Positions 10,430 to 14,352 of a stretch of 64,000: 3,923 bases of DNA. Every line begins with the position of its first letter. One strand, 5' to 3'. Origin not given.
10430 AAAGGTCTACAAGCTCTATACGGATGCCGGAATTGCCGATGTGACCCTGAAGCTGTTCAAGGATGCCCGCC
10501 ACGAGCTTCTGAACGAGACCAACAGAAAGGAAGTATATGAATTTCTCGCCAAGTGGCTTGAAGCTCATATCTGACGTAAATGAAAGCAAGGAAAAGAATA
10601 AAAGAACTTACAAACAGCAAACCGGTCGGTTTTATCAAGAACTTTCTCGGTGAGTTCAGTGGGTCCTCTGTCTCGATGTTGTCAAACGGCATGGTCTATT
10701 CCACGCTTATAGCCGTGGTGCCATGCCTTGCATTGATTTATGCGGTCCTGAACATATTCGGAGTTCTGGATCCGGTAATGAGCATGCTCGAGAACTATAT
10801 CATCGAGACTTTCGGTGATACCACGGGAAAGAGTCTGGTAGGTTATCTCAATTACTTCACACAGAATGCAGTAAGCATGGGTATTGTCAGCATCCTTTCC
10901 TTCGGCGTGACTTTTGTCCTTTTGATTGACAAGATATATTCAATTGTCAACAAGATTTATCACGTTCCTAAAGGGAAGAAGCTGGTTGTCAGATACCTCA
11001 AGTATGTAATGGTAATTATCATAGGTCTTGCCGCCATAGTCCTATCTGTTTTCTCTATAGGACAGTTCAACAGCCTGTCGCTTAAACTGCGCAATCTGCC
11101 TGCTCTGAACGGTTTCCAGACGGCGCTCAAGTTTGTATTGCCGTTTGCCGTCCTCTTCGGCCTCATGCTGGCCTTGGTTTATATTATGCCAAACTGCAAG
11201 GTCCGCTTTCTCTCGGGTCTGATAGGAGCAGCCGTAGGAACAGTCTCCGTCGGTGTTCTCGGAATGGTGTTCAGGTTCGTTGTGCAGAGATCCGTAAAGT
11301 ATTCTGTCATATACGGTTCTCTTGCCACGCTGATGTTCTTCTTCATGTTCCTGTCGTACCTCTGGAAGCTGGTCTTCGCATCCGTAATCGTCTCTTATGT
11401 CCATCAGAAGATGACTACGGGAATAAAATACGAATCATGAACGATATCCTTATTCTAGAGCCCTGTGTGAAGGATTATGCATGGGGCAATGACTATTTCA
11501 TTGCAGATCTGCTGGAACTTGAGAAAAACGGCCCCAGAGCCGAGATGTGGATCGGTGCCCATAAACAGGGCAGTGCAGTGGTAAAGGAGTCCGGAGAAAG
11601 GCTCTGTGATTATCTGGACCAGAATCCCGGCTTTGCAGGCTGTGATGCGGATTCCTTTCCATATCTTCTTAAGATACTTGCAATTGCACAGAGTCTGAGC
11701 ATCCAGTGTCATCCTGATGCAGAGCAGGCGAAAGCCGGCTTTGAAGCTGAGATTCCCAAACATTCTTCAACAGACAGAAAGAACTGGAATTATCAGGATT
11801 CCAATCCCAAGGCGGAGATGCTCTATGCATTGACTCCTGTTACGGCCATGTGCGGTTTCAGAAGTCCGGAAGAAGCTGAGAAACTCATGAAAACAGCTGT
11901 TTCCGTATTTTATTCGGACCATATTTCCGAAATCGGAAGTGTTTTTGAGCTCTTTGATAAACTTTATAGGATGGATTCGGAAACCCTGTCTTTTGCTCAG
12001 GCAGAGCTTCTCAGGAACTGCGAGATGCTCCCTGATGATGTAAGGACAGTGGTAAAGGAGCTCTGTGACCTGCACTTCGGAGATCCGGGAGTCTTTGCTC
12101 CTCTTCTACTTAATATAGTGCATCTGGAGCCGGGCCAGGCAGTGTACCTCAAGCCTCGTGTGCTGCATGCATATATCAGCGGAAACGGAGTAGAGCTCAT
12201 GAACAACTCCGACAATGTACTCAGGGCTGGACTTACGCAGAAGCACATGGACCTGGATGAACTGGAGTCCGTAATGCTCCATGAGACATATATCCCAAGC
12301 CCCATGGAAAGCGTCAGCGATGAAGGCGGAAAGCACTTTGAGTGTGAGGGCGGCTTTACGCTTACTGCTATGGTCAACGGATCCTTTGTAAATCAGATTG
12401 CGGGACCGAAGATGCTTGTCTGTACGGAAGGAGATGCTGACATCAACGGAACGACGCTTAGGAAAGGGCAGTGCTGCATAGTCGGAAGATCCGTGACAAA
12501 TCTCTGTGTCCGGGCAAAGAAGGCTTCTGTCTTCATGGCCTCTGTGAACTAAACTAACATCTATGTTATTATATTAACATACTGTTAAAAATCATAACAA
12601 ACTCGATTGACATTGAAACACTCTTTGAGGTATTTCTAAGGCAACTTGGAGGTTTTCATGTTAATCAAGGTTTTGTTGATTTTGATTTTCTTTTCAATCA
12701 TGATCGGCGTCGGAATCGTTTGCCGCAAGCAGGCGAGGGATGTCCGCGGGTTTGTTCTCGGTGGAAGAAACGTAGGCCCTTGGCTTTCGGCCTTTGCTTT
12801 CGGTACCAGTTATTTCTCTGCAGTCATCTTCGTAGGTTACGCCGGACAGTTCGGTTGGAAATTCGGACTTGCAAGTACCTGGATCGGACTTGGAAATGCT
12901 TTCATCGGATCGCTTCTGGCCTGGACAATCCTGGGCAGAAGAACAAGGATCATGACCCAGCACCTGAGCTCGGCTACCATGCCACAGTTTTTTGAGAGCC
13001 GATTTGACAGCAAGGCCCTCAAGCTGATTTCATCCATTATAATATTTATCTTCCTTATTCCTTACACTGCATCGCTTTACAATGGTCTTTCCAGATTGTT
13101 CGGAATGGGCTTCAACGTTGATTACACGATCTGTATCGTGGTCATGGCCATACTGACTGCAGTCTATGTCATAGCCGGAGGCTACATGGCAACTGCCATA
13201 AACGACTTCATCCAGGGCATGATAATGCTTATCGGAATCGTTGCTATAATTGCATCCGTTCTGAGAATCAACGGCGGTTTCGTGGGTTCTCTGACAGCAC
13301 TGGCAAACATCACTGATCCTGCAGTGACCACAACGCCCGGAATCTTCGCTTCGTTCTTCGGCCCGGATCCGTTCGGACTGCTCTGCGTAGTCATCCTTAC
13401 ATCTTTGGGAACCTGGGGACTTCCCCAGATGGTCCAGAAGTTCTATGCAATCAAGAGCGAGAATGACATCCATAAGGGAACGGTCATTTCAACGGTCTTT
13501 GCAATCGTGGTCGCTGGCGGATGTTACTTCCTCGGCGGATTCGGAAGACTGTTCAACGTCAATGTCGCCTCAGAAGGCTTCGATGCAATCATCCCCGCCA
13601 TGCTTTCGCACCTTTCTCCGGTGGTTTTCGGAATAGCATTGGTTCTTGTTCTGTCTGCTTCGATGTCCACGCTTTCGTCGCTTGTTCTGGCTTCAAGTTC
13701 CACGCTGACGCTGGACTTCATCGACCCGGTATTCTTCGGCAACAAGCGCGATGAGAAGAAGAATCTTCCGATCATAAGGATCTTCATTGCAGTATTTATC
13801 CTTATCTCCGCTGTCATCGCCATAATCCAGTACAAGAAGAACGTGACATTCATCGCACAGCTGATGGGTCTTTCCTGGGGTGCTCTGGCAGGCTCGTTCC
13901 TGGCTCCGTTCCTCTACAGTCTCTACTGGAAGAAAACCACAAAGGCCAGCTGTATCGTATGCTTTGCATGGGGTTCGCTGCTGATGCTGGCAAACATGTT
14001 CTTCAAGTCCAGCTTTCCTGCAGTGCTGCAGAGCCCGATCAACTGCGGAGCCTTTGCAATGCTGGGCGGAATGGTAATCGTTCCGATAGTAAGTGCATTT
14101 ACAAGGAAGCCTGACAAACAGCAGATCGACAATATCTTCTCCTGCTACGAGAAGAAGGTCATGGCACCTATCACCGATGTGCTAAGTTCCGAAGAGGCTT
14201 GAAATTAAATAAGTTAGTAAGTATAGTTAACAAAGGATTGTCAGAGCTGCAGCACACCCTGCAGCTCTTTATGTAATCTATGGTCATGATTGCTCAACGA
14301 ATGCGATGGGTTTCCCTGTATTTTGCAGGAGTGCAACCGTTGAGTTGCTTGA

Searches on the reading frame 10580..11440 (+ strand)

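Call 56: search_protein_families(library=pfam, proteins=[window:10580-11440:+], max_evalue=1e-8)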
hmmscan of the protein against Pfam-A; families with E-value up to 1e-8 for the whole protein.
window:10580-11440:+ (286 aa): 1 family
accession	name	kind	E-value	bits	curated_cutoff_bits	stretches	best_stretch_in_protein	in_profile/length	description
PF03631.20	Virul_fac_BrkB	-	8.8e-33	114.5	33.7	1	31-277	5-257/259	Virulence factor BrkB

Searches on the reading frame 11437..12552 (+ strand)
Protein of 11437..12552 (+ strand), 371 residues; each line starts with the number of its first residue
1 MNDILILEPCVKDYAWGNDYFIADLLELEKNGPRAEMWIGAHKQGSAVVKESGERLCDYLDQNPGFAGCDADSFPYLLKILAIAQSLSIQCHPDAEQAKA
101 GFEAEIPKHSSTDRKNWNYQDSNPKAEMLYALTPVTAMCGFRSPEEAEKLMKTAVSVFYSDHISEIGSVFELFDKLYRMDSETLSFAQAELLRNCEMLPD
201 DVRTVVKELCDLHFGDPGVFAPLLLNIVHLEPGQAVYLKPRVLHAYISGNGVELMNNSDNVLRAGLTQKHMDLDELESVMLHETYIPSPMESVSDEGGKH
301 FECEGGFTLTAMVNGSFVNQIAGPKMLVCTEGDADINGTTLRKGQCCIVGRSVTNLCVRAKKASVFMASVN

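Call 56: search_protein_families(library=pfam, proteins=[window:11437-12552:+], max_evalue=1e-8)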
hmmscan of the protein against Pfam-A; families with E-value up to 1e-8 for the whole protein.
window:11437-12552:+ (371 aa): 1 family
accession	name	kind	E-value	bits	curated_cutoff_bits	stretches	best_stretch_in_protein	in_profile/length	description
PF20511.4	PMI_typeI_cat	-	8.9e-23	81.4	22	1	6-142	3-141/143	Phosphomannose isomerase type I, catalytic domain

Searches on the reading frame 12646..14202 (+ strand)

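Call 57: search_protein_families(library=pfam, proteins=[window:12646-14202:+], max_evalue=1e-8)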
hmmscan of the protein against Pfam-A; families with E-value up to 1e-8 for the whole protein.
window:12646-14202:+ (518 aa): 1 family
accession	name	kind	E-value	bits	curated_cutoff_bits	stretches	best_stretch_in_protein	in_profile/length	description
PF00474.23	SSF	-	3.8e-53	181.3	22.8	1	36-434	1-397/406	Sodium:solute symporter family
